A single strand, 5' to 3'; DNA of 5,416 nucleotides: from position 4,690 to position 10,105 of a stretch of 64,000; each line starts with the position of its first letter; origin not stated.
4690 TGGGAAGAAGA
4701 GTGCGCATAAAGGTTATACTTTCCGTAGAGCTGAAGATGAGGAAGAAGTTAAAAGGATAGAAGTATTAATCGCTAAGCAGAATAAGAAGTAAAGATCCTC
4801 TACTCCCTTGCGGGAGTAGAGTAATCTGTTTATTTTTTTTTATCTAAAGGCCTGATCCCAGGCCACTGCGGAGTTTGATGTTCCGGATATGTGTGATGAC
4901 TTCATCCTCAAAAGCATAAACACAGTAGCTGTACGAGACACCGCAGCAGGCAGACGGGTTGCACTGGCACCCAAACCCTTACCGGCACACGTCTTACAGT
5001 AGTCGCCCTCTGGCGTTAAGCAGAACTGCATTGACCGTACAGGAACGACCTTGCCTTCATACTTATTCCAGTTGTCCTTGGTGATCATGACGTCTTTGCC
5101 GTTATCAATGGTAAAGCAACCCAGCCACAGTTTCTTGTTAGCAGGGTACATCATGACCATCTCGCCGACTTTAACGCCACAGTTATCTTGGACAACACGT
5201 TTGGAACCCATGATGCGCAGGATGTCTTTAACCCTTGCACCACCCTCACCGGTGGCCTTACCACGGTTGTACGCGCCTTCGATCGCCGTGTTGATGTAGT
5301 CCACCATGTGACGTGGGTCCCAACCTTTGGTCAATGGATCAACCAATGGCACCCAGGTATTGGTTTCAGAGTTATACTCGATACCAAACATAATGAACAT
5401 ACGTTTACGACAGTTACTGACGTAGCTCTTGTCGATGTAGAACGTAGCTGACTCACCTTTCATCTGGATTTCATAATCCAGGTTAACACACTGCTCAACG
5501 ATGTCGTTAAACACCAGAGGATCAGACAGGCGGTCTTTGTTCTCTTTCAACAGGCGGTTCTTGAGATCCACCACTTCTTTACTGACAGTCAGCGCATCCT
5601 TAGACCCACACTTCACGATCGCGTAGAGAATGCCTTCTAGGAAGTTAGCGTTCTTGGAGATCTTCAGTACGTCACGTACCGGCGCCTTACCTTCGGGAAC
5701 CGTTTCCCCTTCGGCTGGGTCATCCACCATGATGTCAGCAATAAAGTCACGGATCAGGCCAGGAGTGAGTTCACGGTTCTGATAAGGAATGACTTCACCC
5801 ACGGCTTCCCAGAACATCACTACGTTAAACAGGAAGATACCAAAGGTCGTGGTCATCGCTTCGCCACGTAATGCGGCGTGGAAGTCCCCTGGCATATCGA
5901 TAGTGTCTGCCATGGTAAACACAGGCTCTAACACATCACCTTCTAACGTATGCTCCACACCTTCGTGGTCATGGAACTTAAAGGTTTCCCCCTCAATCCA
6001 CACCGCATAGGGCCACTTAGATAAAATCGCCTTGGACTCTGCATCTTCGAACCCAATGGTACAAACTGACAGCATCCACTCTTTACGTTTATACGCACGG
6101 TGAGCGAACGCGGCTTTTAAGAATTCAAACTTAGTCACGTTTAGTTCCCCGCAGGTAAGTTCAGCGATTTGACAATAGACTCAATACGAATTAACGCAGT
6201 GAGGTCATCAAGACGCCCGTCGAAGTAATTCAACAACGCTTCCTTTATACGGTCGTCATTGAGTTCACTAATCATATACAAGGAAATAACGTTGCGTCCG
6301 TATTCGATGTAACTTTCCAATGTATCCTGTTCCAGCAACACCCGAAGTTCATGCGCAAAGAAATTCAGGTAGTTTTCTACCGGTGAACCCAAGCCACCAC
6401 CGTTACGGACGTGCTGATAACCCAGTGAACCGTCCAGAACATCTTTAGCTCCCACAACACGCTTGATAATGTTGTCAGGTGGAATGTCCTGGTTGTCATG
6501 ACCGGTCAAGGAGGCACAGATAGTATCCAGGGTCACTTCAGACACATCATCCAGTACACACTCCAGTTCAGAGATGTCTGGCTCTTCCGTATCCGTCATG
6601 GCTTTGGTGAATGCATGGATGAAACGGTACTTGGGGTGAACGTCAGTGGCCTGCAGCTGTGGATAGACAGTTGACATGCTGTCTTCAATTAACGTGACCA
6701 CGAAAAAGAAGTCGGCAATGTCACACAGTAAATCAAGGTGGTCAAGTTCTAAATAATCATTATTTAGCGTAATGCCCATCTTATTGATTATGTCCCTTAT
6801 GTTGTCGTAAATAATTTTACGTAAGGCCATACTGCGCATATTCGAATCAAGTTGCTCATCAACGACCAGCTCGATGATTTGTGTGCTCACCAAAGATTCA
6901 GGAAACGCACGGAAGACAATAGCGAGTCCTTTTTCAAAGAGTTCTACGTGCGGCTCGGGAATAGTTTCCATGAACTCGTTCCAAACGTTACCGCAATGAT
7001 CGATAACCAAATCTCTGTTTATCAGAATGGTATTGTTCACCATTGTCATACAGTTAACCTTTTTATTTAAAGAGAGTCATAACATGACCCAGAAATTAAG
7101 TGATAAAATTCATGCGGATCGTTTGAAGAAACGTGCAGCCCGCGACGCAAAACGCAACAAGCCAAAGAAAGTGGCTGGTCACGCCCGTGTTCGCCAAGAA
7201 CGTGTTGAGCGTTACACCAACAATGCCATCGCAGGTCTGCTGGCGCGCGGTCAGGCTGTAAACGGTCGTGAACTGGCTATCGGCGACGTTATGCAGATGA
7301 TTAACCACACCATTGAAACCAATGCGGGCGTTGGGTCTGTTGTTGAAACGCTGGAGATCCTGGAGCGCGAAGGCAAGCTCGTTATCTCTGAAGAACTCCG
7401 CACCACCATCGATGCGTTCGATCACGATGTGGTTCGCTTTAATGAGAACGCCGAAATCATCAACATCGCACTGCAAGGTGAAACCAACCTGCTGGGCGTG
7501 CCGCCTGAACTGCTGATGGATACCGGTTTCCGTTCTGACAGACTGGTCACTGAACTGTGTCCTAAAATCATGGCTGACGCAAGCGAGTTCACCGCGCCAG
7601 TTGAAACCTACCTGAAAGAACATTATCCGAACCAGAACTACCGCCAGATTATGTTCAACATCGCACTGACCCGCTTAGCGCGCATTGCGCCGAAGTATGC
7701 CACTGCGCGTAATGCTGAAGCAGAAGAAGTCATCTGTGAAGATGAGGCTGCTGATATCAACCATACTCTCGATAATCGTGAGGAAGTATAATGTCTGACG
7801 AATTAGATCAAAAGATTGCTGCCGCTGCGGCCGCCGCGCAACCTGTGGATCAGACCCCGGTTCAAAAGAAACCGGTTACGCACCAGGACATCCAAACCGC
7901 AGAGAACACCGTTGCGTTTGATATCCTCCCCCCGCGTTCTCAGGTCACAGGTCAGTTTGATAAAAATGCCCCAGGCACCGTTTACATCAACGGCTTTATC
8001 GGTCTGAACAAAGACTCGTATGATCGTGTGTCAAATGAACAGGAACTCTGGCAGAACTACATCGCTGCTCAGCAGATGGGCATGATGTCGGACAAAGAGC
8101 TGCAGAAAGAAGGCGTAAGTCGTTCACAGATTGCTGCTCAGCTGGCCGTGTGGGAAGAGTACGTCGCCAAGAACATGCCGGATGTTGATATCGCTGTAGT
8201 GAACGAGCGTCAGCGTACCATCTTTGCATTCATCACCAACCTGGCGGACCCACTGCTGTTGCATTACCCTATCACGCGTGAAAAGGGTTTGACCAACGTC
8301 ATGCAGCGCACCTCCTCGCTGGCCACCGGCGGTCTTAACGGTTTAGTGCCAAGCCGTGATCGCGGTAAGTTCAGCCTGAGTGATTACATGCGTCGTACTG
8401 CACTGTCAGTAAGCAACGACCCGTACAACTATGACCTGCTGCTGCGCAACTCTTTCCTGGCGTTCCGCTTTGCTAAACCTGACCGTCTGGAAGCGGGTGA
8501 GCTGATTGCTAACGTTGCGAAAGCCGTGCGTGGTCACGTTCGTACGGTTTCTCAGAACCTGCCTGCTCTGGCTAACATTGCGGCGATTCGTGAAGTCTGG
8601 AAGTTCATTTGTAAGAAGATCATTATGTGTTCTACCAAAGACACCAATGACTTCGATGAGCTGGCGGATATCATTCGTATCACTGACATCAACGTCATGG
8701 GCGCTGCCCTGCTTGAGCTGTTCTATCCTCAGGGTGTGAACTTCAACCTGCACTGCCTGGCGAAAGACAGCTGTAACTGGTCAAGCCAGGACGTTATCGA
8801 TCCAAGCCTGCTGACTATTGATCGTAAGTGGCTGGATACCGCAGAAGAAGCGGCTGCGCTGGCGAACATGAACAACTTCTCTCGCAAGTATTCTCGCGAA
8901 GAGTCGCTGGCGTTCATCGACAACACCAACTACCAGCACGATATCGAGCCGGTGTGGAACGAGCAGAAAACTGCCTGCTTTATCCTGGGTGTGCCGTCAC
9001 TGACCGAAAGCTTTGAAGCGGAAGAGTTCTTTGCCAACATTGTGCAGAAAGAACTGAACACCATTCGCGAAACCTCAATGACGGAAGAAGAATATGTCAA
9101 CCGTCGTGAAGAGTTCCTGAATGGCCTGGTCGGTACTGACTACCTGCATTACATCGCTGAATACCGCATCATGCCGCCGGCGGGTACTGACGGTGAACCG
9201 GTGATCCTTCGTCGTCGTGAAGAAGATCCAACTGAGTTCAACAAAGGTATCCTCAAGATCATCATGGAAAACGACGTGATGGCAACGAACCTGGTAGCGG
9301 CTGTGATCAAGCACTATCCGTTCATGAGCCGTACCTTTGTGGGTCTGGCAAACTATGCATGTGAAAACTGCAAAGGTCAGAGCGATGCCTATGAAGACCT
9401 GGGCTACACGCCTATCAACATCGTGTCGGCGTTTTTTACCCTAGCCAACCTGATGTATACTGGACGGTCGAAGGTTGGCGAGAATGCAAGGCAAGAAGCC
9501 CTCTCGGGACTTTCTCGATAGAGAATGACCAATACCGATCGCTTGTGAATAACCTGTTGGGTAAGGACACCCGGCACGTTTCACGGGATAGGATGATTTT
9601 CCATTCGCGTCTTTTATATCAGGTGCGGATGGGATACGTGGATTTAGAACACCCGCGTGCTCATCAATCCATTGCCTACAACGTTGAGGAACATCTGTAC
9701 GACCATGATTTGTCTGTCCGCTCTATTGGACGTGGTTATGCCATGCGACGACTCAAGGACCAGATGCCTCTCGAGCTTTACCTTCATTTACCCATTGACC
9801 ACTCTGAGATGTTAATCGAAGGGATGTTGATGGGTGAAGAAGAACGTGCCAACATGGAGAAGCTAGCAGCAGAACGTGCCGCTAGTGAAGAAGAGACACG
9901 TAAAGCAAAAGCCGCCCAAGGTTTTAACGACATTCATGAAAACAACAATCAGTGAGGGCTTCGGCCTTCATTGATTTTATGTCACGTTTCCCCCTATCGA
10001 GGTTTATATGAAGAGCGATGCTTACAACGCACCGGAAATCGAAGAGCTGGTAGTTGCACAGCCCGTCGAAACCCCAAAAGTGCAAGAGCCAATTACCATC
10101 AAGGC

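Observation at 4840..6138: Free-standing beta-prime fragment running only from region E/bridge helix to trigger-loop helix 1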

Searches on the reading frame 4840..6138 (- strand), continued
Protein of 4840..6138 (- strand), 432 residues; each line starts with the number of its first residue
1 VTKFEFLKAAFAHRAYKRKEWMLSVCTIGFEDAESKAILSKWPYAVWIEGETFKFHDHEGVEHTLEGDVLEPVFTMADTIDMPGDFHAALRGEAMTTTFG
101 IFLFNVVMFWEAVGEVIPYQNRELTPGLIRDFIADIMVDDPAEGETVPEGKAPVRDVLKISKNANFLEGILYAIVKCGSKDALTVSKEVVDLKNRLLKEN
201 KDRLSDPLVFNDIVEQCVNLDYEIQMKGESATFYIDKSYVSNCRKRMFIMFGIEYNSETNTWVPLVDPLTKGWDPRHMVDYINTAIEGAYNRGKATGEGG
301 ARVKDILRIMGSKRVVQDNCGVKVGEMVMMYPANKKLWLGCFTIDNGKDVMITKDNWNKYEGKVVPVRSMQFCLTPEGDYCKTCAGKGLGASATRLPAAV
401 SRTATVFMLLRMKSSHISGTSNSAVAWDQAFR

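Call 54: find_encoding_contigs(protein=window:4840-6138:-, flank=10000, max_places=4)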
Protein window:4840-6138:- (432 aa): 7 contigs read that carry it; 4 places shown.
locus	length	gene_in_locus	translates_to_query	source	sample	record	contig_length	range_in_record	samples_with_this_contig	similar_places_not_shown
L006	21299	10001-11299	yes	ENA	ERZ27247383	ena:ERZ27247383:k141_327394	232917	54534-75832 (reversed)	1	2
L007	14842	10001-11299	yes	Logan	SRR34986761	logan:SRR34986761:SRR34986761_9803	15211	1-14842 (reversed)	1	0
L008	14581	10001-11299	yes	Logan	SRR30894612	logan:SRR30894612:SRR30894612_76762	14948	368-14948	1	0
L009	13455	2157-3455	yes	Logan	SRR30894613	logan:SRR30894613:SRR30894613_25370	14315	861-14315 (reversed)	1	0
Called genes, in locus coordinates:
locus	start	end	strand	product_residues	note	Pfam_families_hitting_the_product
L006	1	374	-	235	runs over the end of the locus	-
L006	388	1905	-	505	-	-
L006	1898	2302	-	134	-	-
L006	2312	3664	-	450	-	-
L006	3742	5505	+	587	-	-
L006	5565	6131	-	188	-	-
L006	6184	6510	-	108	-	-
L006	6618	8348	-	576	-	-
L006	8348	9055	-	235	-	-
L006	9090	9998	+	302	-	-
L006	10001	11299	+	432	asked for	-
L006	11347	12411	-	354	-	-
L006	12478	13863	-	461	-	-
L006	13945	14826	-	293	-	-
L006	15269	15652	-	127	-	-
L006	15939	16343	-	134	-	-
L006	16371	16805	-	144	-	-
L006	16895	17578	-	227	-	-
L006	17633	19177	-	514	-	-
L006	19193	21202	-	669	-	-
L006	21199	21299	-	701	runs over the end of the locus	PF00562:RNA_pol_Rpb2_6 (weak)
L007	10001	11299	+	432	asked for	-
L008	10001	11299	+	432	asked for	-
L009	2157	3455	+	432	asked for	-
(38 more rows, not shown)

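Call 56: search_solved_structures(query=L006:19193-21202:-, max_evalue=0.01, show_alignments=1)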
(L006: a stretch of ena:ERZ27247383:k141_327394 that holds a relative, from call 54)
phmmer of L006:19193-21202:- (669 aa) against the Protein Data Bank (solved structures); distinct sequences matched with E-value up to 0.01: 2.
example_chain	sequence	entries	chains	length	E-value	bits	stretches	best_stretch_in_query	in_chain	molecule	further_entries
7ogp_D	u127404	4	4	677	2.4e-37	131.7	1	124-661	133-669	PHIKZ074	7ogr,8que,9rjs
7s00_D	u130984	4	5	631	7.3e-06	27.7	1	192-392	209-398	DNA-directed RNA polymerase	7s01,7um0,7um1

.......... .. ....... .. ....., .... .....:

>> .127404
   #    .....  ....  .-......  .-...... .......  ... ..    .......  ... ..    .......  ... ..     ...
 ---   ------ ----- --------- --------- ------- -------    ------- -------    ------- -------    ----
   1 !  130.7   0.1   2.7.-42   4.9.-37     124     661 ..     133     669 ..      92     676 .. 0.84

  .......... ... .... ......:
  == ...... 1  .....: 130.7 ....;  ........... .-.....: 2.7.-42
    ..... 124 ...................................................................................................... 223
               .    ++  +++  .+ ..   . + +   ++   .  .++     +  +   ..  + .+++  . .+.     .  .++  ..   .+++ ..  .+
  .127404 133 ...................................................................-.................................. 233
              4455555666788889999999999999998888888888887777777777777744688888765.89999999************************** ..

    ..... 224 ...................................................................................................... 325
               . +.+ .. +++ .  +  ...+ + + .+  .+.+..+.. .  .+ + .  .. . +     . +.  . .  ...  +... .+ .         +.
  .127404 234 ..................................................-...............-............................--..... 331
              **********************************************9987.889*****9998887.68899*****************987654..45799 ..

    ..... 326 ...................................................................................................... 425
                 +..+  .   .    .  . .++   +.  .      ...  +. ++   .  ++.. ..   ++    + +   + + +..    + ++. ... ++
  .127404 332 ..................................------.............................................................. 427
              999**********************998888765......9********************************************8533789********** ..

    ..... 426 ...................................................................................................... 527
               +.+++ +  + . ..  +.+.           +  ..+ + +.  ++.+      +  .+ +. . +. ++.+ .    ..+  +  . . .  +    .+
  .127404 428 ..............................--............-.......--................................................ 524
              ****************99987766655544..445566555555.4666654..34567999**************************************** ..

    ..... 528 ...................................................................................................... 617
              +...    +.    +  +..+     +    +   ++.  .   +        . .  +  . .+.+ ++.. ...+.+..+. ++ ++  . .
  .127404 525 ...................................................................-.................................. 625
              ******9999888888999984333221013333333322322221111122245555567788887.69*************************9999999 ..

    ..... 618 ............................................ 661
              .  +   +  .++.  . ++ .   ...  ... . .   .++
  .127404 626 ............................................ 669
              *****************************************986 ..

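Call 76: search_protein_families(library=pfam, alignment_id=A1, max_evalue=1)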
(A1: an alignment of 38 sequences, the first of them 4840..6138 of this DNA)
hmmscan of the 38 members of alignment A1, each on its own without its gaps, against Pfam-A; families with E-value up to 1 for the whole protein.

A. member 1, window:4840-6138:- (432 aa): 1 family
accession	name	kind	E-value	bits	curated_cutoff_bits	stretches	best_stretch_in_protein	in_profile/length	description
PF20623.4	Sgo0707_N2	-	0.18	11.7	27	1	221-261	72-110/141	Sgo0707 N2 domain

B. families by the number of members that match (of 38 scanned): 17 families
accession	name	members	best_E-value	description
PF22256.2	BDI_1685-like_C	2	0.061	BDI_1685-like, C-terminal domain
PF09810.15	Exo5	2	0.065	Exonuclease V - a 5' deoxyribonuclease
PF20623.4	Sgo0707_N2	2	0.1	Sgo0707 N2 domain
PF20776.3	SLS1_N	2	0.12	SLS1 protein N-terminal domain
PF17860.6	Defensin_RK-1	2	0.49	RK-1-like defensin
PF20862.2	DUF6843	1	0.047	Family of unknown function (DUF6843)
PF12106.13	Colicin_E5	1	0.061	Colicin E5 ribonuclease domain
PF19085.6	Choline_bind_2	1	0.068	Choline-binding repeat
PF15514.12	ThaI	1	0.088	Restriction endonuclease ThaI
PF01132.26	EFP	1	0.15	Elongation factor P (EF-P) OB domain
PF16019.10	CSRNP_N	1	0.17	Cysteine/serine-rich nuclear protein N-terminus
PF16747.10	Adhesin_E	1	0.19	Surface-adhesin protein E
PF11008.14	DUF2846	1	0.19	Protein of unknown function (DUF2846)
PF23284.2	KOW2_Spt5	1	0.2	Transcription elongation factor SPT5, second KOW domain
PF08696.17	Dna2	1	0.2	DNA replication factor Dna2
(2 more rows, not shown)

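Call 78: fold_search(model_id=the predicted structure, library=viral)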
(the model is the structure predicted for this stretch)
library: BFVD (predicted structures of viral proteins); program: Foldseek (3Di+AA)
matches with E <= 10: 112; with E <= 0.001: 21
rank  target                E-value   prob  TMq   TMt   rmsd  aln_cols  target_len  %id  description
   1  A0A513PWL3            1.9e-39  1.00  0.58  0.58  22.2       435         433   40  Uncharacterized protein [Vibrio phage 2 TSL-2019]
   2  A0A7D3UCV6            9.4e-30  1.00  0.54  0.54  21.5       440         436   24  (no name in the UniProt tables at hand)
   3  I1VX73                1.9e-23  1.00  0.52  0.54  19.7       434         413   23  (no name in the UniProt tables at hand)
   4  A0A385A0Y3            2.4e-22  1.00  0.51  0.52  20.7       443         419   21  (no name in the UniProt tables at hand)
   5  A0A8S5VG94            3.0e-14  1.00  0.38  0.25  22.2       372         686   18  DNA-directed RNA polymerase subunit beta [Myoviridae sp. ctkfK18]
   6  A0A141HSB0            4.4e-08  1.00  0.26  0.19  21.7       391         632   13  (no name in the UniProt tables at hand)
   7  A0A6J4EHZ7            4.6e-08  1.00  0.31  0.28  20.9       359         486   13  (no name in the UniProt tables at hand)
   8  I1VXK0                7.6e-08  1.00  0.21  0.14  16.3       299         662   14  (no name in the UniProt tables at hand)
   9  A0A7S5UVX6            2.2e-07  1.00  0.24  0.12  21.8       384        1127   17  (no name in the UniProt tables at hand)
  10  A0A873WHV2            3.0e-07  1.00  0.32  0.13  22.2       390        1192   13  (no name in the UniProt tables at hand)
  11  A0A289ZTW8            5.3e-07  1.00  0.25  0.23  21.1       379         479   14  Putative ATP-dependent DNA helicase [Serratia phage vB_SmaM_ 2050HW]
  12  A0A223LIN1            6.6e-07  1.00  0.19  0.13  25.6       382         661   16  Putative bifunctional DNA directed RNA polymerase subunit beta prime beta double prime [Erwinia phage vB_EamM_Joad]
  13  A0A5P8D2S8            6.9e-07  1.00  0.29  0.20  20.7       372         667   14  (no name in the UniProt tables at hand)
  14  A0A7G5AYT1            1.2e-06  1.00  0.16  0.43  20.7       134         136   35  (no name in the UniProt tables at hand)
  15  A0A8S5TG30            1.9e-06  1.00  0.26  0.16  21.8       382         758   13  DNA-directed RNA polymerase subunit beta [Myoviridae sp. ctIty1]
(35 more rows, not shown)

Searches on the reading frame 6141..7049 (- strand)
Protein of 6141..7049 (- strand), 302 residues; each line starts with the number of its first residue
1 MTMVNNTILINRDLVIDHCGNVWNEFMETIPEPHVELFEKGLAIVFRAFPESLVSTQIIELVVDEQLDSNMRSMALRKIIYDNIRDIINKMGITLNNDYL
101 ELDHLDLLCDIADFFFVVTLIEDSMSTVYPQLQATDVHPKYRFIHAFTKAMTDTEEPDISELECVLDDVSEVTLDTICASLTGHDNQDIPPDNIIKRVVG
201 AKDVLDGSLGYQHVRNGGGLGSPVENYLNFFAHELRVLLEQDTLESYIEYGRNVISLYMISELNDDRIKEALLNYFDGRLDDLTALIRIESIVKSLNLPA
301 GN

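Call 3: search_protein_families(library=pfam, proteins=[window:6141-7049:-], max_evalue=1)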
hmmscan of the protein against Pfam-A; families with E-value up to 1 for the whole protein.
window:6141-7049:- (302 aa): 1 family
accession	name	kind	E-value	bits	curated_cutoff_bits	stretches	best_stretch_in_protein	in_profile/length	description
PF12550.13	GCR1_C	-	0.11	13.3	23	0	22-96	13-70/80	Transcriptional activator of glycolytic enzymes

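Call 4: search_protein_families(library=phrogs, proteins=[window:6141-7049:-], max_evalue=0.01)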
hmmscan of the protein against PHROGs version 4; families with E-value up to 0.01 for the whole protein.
window:6141-7049:- (302 aa): 1 family
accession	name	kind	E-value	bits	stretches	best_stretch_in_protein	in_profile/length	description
phrog_5038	-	unknown function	2.9e-43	149.2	1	23-302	3-277/279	-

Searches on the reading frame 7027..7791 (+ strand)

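Call 3: search_protein_families(library=pfam, proteins=[window:7027-7791:+], max_evalue=1)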
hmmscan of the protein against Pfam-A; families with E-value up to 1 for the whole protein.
window:7027-7791:+ (254 aa): 0 families

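Call 4: search_protein_families(library=phrogs, proteins=[window:7027-7791:+], max_evalue=0.01)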
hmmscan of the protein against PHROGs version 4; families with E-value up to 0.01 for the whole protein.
window:7027-7791:+ (254 aa): 2 families
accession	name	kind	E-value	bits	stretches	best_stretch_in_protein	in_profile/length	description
phrog_28183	-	unknown function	1.1e-10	42.6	1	10-229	23-252/284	-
phrog_26494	-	unknown function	0.00092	20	1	82-146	90-154/254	-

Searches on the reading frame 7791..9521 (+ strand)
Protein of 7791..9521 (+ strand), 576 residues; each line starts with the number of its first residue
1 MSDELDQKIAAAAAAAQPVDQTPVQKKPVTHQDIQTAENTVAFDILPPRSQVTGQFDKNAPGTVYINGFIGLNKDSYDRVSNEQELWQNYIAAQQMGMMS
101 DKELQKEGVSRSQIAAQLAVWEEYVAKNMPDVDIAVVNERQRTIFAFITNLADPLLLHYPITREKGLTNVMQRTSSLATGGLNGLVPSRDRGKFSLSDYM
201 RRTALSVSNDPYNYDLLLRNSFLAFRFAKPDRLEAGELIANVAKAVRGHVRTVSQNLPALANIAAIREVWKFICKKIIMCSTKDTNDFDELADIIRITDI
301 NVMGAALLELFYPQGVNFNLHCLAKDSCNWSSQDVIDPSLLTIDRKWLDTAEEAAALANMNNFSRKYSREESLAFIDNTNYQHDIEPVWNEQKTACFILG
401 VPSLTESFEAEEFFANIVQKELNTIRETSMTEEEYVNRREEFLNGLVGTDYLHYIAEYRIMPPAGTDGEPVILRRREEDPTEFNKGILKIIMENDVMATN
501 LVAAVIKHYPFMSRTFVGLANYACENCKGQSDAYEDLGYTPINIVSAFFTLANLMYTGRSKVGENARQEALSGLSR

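Call 3: search_protein_families(library=pfam, proteins=[window:7791-9521:+], max_evalue=1)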
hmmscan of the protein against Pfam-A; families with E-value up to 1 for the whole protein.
window:7791-9521:+ (576 aa): 1 family
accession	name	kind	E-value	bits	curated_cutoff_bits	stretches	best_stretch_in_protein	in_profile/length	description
PF21694.2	DNA_pol3_delta_C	-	0.15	12.5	27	1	91-128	40-76/121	DNA polymerase III delta subunit, C-terminal domain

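Call 4: search_protein_families(library=phrogs, proteins=[window:7791-9521:+], max_evalue=0.01)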
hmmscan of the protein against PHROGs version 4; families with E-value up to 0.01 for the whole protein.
window:7791-9521:+ (576 aa): 1 family
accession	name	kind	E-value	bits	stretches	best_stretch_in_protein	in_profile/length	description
phrog_4585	-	unknown function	8.3e-86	289.9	1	7-559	10-541/551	-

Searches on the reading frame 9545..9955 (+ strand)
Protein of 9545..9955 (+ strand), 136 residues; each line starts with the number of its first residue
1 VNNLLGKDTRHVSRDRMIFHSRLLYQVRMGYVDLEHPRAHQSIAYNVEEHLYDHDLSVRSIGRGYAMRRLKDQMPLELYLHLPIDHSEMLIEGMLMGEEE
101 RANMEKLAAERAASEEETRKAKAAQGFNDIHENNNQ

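Call 36: search_protein_families(library=phrogs, proteins=[window:9545-9955:+], max_evalue=0.001)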
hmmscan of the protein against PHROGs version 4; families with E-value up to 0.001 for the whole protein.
window:9545-9955:+ (136 aa): 2 families
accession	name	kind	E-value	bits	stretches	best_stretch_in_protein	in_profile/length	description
phrog_19747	-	unknown function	3.1e-22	79.9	1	22-130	4-112/120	-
phrog_24181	-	unknown function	7.5e-05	23.9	1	23-122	21-121/137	-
